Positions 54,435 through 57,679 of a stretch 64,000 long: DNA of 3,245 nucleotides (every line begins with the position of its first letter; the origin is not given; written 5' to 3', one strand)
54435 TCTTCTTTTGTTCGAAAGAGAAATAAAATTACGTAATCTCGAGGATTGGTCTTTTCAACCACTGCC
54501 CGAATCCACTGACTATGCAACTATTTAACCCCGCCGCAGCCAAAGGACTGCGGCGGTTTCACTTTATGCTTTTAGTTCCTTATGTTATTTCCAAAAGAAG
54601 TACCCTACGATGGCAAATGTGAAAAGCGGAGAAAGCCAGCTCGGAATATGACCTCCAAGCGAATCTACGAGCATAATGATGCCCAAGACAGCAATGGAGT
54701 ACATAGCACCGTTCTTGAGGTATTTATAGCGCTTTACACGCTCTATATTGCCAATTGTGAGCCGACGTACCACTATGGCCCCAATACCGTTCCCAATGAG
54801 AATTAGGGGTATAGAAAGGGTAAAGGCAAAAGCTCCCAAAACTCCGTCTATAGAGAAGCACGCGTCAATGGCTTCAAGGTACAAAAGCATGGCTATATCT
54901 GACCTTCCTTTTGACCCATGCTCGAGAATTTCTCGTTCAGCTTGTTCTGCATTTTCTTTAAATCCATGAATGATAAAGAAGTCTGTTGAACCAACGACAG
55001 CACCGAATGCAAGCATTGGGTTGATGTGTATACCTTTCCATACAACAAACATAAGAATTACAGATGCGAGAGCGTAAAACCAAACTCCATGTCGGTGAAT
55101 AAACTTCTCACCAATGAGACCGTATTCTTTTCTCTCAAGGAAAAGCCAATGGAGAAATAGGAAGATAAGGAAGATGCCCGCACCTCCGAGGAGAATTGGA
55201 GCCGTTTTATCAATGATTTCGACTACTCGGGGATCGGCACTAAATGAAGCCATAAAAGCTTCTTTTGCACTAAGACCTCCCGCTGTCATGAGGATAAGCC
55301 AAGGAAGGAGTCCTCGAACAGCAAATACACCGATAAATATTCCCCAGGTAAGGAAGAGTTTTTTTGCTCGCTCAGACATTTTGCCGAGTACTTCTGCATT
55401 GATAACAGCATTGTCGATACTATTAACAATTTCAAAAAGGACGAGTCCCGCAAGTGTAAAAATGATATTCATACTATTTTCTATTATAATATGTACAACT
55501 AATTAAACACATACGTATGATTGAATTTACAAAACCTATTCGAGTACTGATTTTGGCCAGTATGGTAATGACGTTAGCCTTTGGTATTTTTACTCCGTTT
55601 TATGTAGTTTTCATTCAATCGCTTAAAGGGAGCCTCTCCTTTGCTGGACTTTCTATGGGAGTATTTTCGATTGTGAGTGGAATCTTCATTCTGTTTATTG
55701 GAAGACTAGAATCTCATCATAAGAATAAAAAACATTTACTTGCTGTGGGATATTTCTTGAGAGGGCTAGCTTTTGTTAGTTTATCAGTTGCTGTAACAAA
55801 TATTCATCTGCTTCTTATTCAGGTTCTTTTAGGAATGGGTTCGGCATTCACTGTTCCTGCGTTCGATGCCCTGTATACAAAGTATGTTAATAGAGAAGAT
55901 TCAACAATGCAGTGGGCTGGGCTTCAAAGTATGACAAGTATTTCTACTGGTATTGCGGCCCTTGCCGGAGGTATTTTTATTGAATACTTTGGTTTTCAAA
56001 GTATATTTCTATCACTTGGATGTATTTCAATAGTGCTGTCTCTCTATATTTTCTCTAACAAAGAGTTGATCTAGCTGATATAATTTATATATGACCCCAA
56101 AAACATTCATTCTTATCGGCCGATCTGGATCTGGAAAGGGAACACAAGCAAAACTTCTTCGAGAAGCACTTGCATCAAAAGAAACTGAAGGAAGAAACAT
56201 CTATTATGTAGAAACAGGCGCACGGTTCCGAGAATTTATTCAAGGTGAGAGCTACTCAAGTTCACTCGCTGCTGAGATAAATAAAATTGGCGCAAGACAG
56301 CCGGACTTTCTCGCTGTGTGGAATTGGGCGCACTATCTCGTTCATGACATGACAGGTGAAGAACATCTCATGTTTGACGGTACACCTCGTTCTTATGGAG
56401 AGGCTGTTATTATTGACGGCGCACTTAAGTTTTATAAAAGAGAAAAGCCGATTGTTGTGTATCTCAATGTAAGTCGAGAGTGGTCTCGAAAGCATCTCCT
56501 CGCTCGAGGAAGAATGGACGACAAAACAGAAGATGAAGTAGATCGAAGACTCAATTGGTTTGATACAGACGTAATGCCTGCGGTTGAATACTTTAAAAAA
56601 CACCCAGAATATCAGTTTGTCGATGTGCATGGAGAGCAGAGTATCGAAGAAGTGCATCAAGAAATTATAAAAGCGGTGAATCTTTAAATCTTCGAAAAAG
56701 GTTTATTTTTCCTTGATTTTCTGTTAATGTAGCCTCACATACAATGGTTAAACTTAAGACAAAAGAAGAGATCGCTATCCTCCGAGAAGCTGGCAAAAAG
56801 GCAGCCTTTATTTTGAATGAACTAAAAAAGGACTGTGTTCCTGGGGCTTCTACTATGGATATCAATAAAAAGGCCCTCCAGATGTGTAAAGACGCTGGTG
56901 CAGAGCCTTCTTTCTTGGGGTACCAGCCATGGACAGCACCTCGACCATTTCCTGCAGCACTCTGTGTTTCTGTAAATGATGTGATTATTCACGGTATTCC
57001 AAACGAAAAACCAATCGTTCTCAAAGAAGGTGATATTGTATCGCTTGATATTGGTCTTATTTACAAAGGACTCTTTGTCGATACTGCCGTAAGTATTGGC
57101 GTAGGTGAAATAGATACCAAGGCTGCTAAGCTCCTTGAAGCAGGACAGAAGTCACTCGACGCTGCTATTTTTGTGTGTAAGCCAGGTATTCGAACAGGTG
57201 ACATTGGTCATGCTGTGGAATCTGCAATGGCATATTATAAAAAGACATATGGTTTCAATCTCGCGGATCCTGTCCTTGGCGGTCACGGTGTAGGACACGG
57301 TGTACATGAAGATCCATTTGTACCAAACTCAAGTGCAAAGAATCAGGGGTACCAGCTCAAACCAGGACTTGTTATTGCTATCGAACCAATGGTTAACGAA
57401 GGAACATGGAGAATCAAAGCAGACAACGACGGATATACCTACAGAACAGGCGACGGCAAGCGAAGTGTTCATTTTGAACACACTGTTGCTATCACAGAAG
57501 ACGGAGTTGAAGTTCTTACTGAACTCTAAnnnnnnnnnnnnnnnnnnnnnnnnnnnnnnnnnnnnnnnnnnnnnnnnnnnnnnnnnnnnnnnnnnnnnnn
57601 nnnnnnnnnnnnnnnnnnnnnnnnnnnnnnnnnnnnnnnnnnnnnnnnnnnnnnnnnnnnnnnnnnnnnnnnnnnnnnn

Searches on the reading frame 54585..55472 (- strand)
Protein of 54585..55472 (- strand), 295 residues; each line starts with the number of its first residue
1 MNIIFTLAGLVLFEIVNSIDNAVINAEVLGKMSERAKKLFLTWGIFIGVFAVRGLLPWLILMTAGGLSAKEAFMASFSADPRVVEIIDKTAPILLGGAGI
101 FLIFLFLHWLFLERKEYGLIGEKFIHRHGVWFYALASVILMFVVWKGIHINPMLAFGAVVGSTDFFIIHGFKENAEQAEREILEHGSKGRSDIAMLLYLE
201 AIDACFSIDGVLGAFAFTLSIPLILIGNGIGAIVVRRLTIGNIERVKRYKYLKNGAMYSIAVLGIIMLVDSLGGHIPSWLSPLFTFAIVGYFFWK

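Call 10: search_protein_families(library=pfam, proteins=[window:54585-55472:-], max_evalue=0.001)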
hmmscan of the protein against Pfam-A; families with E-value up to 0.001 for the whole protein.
window:54585-55472:- (295 aa): 2 families
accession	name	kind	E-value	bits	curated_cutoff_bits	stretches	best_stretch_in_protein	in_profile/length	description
PF04332.21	DUF475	-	8e-46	157.6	27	1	19-293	1-283/293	Protein of unknown function (DUF475)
PF03741.22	TerC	-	4e-14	53.2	27.8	1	10-270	3-177/178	Integral membrane protein TerC family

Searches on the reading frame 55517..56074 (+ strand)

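Call 10: search_protein_families(library=pfam, proteins=[window:55517-56074:+], max_evalue=0.001)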
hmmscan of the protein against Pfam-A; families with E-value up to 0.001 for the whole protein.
window:55517-56074:+ (185 aa): 2 families
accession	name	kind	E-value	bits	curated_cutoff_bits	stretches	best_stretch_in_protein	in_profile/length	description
PF07690.21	MFS_1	-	5.4e-23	81.9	33.4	1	11-178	1-171/347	Major Facilitator Superfamily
PF12832.13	MFS_1_like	-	0.0001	21.9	25.2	1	9-165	215-372/373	MFS_1 like family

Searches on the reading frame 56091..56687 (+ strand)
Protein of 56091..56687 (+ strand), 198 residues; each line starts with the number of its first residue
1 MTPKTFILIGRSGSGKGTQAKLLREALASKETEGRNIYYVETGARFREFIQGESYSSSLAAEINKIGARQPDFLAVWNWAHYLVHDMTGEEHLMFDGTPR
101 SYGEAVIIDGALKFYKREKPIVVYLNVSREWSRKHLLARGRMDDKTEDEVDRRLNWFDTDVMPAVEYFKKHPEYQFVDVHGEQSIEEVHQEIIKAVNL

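Call 10: search_protein_families(library=pfam, proteins=[window:56091-56687:+], max_evalue=0.001)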
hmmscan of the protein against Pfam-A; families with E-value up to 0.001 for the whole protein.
window:56091-56687:+ (198 aa): 3 families
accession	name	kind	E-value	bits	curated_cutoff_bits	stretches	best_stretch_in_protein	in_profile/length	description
PF00406.28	ADK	-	1.1e-13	52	26.8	1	8-171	1-149/151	Adenylate kinase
PF13207.12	AAA_17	-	2e-09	38.3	27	1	10-147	2-133/136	AAA domain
PF13238.12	AAA_18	-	9.3e-05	23.3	29.4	1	7-151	2-123/128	AAA domain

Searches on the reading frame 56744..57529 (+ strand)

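Call 10: search_protein_families(library=pfam, proteins=[window:56744-57529:+], max_evalue=0.001)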
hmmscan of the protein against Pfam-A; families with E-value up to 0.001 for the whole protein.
window:56744-57529:+ (261 aa): 1 family
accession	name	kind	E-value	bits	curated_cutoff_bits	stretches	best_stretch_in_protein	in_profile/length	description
PF00557.29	Peptidase_M24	-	9.8e-40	137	23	1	12-252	2-208/208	Metallopeptidase family M24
